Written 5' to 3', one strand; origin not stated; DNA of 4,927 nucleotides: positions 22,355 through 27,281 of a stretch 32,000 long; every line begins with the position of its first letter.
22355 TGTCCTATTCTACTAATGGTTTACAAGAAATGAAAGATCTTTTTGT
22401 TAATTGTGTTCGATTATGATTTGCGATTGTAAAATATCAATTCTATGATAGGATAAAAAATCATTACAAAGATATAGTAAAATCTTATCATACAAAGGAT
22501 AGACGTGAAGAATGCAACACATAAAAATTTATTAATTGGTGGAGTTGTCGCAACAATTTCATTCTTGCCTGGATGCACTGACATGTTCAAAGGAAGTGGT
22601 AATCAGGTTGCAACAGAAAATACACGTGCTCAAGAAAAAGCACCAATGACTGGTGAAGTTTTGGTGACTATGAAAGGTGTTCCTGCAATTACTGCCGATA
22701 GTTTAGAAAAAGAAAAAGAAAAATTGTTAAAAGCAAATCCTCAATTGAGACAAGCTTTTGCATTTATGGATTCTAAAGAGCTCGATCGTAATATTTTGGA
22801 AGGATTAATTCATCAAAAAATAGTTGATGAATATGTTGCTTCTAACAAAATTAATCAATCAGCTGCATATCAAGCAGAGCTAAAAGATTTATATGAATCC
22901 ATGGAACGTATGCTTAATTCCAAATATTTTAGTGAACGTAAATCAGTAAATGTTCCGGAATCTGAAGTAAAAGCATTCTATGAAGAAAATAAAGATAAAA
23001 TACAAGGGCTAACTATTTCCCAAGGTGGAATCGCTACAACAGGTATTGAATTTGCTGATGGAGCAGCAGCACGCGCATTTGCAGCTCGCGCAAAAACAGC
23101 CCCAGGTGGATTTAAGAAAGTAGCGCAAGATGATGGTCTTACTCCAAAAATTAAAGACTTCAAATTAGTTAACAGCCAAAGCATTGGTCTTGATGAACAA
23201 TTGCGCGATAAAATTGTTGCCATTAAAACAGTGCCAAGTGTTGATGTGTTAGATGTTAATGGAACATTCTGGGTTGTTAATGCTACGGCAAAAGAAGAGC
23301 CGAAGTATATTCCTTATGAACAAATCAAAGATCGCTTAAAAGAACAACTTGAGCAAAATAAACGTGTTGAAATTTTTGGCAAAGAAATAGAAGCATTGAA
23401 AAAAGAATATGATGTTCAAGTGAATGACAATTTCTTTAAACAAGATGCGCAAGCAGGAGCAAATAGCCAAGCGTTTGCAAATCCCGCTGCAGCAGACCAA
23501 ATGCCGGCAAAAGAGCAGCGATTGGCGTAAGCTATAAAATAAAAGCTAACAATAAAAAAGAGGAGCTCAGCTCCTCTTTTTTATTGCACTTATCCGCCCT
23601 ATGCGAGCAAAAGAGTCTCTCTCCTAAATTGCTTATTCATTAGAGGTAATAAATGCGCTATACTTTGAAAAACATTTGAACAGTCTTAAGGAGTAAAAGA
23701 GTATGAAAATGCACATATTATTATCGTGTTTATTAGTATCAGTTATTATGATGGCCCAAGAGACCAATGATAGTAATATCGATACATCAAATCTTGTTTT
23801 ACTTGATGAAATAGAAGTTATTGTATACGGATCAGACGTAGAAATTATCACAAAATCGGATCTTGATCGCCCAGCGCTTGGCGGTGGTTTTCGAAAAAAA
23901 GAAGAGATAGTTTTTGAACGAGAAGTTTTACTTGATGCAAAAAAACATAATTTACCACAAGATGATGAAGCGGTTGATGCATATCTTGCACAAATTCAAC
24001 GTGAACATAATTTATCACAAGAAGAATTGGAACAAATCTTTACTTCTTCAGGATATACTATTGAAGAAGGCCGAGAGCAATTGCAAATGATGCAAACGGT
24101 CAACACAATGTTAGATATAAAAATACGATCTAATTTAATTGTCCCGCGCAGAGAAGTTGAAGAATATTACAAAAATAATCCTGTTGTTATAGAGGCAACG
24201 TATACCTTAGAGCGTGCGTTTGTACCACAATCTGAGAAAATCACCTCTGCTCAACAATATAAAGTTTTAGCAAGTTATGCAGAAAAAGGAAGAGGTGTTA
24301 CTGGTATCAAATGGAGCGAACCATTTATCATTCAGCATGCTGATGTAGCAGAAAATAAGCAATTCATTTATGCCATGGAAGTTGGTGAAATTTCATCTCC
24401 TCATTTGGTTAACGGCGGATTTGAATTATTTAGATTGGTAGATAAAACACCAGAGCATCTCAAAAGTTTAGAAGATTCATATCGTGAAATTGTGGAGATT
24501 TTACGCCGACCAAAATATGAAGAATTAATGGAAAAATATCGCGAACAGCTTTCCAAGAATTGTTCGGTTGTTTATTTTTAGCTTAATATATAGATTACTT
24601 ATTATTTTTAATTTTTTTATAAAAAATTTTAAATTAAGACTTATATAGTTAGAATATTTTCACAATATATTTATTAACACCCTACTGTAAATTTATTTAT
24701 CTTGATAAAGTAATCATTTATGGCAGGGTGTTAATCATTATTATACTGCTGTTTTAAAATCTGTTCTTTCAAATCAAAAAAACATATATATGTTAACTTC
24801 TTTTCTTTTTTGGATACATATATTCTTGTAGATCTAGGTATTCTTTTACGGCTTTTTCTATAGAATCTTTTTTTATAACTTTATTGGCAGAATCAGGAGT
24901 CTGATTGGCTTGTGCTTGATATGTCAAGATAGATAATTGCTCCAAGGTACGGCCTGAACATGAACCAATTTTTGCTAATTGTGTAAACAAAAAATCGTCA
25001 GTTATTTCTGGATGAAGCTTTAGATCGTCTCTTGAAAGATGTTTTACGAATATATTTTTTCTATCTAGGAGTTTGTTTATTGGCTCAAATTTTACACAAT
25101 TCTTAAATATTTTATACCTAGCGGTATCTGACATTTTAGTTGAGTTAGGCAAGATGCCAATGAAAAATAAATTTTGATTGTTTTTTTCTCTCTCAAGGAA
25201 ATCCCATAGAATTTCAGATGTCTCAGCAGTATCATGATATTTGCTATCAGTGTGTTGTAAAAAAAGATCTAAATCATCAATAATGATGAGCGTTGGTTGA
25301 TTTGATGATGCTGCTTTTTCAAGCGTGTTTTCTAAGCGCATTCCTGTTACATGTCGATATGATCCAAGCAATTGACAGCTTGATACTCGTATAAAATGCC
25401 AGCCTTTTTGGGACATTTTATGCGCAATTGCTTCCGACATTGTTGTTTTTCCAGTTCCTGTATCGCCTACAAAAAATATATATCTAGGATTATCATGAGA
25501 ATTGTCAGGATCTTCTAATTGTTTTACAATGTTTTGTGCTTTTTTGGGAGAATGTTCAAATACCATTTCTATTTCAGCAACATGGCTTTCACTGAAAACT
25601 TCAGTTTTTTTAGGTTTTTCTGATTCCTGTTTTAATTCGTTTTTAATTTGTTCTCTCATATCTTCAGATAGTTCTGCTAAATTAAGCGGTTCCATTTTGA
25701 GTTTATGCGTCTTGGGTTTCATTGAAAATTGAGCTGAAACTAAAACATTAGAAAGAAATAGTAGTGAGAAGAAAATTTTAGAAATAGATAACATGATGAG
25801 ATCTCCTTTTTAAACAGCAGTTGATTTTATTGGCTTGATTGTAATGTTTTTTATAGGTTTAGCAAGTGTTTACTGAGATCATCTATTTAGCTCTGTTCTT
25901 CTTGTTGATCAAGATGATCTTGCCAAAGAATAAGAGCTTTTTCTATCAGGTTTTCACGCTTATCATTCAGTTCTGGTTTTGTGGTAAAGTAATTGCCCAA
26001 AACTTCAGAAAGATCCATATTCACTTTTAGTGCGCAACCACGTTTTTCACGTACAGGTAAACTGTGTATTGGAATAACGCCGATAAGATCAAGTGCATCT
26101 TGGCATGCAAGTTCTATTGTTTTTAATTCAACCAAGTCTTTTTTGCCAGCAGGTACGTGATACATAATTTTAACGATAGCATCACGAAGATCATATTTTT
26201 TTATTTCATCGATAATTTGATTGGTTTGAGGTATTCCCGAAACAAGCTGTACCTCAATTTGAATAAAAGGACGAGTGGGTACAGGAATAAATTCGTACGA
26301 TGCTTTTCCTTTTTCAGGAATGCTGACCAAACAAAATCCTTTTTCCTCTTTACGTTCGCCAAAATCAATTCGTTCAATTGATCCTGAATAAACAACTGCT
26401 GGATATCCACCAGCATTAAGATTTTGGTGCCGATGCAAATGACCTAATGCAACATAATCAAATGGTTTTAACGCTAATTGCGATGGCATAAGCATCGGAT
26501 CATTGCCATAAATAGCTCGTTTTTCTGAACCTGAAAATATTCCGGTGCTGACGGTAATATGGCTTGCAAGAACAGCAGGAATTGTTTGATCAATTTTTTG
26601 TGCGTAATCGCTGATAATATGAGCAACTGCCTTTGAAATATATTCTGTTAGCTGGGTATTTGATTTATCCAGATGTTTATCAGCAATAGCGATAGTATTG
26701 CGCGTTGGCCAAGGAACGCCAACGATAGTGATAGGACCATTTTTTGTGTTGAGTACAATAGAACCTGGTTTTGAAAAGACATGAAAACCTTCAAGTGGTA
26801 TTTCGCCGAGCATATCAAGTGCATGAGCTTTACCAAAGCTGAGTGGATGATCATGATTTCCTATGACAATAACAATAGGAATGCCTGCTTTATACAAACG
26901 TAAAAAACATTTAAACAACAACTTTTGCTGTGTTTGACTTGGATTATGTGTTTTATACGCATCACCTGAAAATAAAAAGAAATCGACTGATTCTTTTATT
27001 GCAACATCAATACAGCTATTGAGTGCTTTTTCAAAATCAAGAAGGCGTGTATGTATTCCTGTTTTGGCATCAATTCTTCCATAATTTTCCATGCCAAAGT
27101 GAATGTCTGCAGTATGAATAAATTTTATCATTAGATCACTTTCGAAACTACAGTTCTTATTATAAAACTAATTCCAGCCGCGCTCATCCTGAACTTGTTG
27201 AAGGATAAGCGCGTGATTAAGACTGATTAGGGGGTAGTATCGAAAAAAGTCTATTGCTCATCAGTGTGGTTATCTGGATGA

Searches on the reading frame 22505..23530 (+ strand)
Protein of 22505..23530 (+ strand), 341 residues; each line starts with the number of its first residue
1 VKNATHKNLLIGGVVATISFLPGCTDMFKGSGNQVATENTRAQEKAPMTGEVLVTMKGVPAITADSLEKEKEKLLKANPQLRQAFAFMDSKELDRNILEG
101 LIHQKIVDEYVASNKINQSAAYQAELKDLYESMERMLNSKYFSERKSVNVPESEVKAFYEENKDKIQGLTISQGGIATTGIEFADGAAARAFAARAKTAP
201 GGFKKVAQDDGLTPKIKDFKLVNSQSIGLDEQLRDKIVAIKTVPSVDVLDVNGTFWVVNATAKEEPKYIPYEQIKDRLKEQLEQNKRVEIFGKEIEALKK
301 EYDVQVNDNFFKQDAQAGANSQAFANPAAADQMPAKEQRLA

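Call 91: search_protein_families(library=pfam, proteins=[window:22505-23530:+], max_evalue=0.001)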
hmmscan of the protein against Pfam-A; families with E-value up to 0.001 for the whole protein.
window:22505-23530:+ (341 aa): 1 family
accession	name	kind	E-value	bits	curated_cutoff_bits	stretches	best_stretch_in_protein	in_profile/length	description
PF13145.12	Rotamase_2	-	2.9e-08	35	27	1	150-276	1-121/121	PPIC-type PPIASE domain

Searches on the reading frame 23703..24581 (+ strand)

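Call 91: search_protein_families(library=pfam, proteins=[window:23703-24581:+], max_evalue=0.001)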
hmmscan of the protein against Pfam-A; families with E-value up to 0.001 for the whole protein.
window:23703-24581:+ (292 aa): 1 family
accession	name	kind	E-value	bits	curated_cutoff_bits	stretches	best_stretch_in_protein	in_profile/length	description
PF13145.12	Rotamase_2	-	9e-06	26.9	27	1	147-258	1-118/121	PPIC-type PPIASE domain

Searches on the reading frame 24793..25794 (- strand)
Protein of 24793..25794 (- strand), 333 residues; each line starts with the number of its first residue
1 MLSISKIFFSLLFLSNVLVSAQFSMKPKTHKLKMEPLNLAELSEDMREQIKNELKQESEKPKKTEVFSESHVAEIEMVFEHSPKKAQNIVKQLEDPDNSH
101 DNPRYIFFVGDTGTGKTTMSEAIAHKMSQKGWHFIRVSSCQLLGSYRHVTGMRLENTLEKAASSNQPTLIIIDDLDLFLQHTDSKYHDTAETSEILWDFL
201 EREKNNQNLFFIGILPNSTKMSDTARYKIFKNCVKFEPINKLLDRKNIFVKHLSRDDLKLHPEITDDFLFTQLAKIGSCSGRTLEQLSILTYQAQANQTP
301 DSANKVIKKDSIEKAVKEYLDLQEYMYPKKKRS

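Call 91: search_protein_families(library=pfam, proteins=[window:24793-25794:-], max_evalue=0.001)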
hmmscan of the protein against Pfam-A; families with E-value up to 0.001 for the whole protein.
window:24793-25794:- (333 aa): 12 families
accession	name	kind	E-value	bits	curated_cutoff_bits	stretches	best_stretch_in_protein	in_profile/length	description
PF00004.35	AAA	-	2.6e-17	63.9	21.2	1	107-215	2-108/131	ATPase family associated with various cellular activities (AAA)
PF20720.3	nSTAND3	-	1.1e-07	32.1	27.2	1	103-253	17-153/155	Novel STAND NTPase 3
PF13191.12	AAA_16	-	2.9e-07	31.6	32.6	0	100-137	21-58/167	AAA ATPase domain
PF25199.1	nSTAND_NTPase5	-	1e-05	25.8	34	1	87-184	26-114/145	Novel STAND NTPase 5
PF10236.15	DAP3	-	3.1e-05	23.8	23.1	0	85-144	6-64/311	Mitochondrial ribosomal death-associated protein 3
PF13401.12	AAA_22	-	9.3e-05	23.2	27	0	102-130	4-32/130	AAA domain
PF01695.23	IstB_IS21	-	0.00012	22.1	24.1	1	70-177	62-164/238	IstB-like ATP binding protein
PF02374.21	ArsA_ATPase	-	0.00012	21.8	24.3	1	104-138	2-36/305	Anion-transporting ATPase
PF05729.18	NACHT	-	0.00016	22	26.7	0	104-219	1-133/167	NACHT domain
PF00931.28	NB-ARC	-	0.00026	20.8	23.5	1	100-142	15-57/248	NB-ARC domain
PF02463.25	SMC_N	-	0.00036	20.5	40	0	102-141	23-62/220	RecF/RecN/SMC N terminal domain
PF12775.13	AAA_7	-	0.00074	19.5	25.8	0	103-175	33-109/181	P-loop containing dynein motor region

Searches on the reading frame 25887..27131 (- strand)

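Call 91: search_protein_families(library=pfam, proteins=[window:25887-27131:-], max_evalue=0.001)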
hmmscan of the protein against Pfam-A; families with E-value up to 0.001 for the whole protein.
window:25887-27131:- (414 aa): 1 family
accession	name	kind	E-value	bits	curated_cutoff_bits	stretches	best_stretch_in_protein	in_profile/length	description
PF00149.33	Metallophos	-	1.3e-11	45.7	21.5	1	2-234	1-190/191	Calcineurin-like phosphoesterase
